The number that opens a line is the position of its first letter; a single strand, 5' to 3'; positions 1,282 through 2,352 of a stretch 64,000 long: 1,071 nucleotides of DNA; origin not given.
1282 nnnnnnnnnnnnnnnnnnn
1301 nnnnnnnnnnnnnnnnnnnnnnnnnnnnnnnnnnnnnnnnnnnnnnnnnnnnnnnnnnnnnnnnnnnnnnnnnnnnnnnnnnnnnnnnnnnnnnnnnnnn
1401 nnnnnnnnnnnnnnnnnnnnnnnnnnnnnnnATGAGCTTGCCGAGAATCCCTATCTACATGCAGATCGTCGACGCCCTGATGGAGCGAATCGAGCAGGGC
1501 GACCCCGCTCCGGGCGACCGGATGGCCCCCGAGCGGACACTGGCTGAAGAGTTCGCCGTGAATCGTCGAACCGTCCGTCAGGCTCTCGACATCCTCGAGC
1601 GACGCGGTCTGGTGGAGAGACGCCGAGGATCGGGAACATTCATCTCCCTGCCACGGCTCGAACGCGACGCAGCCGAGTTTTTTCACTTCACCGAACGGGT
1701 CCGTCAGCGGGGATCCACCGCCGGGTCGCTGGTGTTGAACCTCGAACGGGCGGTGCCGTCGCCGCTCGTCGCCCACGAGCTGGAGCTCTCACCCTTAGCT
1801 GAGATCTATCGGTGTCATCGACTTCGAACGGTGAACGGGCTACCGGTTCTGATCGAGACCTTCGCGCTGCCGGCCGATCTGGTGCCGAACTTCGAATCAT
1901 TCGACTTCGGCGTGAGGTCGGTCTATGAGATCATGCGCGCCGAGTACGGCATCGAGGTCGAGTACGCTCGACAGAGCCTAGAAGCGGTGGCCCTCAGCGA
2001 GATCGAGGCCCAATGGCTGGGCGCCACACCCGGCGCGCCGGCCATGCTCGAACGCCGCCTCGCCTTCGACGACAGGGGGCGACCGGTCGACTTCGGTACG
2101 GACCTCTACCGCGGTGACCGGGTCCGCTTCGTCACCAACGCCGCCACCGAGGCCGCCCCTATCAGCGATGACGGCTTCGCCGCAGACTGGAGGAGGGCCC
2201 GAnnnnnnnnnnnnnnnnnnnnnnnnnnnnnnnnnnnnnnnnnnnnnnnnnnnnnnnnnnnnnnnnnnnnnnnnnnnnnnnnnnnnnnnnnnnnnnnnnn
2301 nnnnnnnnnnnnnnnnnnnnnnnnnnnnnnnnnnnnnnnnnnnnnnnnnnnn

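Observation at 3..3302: TmpA/TmpB-like phosphonate-oxygenase pair coupled to a GntR regulator and a URO-D-family methyltransferase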

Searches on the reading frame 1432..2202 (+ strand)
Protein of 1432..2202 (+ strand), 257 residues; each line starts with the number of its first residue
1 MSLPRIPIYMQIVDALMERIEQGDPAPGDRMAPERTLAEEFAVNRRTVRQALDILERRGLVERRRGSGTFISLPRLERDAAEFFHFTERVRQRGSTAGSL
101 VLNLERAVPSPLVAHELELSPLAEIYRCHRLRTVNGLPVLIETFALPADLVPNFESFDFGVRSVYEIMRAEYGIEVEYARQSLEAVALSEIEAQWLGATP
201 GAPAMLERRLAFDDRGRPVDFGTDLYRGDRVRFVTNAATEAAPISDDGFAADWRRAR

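Call 5: search_protein_families(library=pfam, proteins=[window:1432-2202:+], max_evalue=0.01)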
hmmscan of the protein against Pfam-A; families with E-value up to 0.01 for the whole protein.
window:1432-2202:+ (257 aa): 12 families
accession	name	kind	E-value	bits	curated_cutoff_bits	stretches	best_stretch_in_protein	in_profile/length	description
PF07702.18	UTRA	-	1.3e-35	122.7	23.8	1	93-232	2-141/141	UTRA domain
PF00392.27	GntR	-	1.2e-19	70.1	27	1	9-71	2-64/64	Bacterial regulatory proteins, gntR family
PF08279.18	HTH_11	-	5.7e-05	23.3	25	1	36-68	20-53/55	HTH domain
PF02082.26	Rrf2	-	0.00097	19.7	30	1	29-70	21-62/132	Iron-dependent Transcriptional regulator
PF13545.12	HTH_Crp_2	-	0.0011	19.3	27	1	35-77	26-68/70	Crp-like helix-turn-helix domain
PF13730.12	HTH_36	-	0.0027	17.9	25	1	35-61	29-55/55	Helix-turn-helix domain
PF25213.1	HVO_A0261_N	-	0.0032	17.7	35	1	32-66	25-59/86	HVO_A0261 N-terminal domain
PF01978.25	TrmB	-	0.0034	17.6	25.6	1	35-67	26-58/68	Sugar-specific transcriptional regulator TrmB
PF08461.16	HTH_12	-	0.0037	17.6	21.4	1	36-71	24-58/66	Ribonuclease R winged-helix domain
PF01047.28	MarR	-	0.0041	17.4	24.6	1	36-65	22-51/59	MarR family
PF14502.12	HTH_41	-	0.0069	16.2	25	0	28-71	3-48/48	Helix-turn-helix domain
PF12802.13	MarR_2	-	0.0081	16.7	27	0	36-65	25-54/61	MarR family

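Call 6: search_protein_families(library=ncbifam, proteins=[window:1432-2202:+], max_evalue=0.01)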
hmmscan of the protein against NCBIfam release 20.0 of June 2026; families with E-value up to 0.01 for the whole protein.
window:1432-2202:+ (257 aa): 24 families
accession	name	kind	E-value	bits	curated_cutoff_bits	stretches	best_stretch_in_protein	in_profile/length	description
TIGR03337.1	phnR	equivalog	1.2e-39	136.4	296.75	1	9-233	3-226/231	phosphonate utilization transcriptional regulator PhnR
TIGR02325.1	C_P_lyase_phnF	equivalog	5.1e-34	117.8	156.8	1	8-234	9-235/238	phosphonate metabolism transcriptional regulator PhnF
TIGR02018.2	his_ut_repres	equivalog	1.5e-33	116.1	220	1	9-235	1-224/226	histidine utilization transcriptional repressor HutC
NF041547.1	GntR_LSA1692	equivalog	1.6e-33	116.3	275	1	8-234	2-227/233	GntR family transcriptional regulator, LSA1692 subfamily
NF008491.0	PRK11402.1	subfamily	1e-28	100.5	269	1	7-237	11-240/243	GntR family transcriptional regulator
NF007292.0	PRK09764.1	equivalog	1e-22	80.5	281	1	5-235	3-232/240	GntR family transcriptional regulator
TIGR02404.1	trehalos_R_Bsub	equivalog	2.6e-22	79.6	211.95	1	9-199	2-193/233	trehalose operon repressor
NF052441.1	TransRegRv0792c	equivalog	6.8e-21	74.7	400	1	5-235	14-244/260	Rv0792c family HTH-type transcriptional regulator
NF007486.0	PRK10079.1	equivalog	7.9e-18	65.1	363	1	9-234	13-238/241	phosphonate metabolism transcriptional regulator PhnF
NF011575.0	PRK14999.1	equivalog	7.5e-16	58.2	424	1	6-233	11-235/241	histidine utilization repressor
NF052286.1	ecto_TF_EhuR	exception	2.1e-14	52.9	480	1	7-80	11-84/458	MocR-like ectoine utilization transcription factor EhuR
NF052282.1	PLP_TF_PdxR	equivalog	7.5e-14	51.6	320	1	7-75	1-69/448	MocR-like pyridoxine biosynthesis transcription factor PdxR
NF052290.2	MocR_like_YczR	exception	3e-12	46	487.4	1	7-109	19-112/458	MocR-like transcription factor YczR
NF007001.0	PRK09464.1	equivalog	1.5e-11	44.4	330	1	12-72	15-75/254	pyruvate dehydrogenase complex transcriptional repressor PdhR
NF008571.0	PRK11523.1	equivalog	1.7e-10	40.8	396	1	8-71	9-72/258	transcriptional regulator ExuR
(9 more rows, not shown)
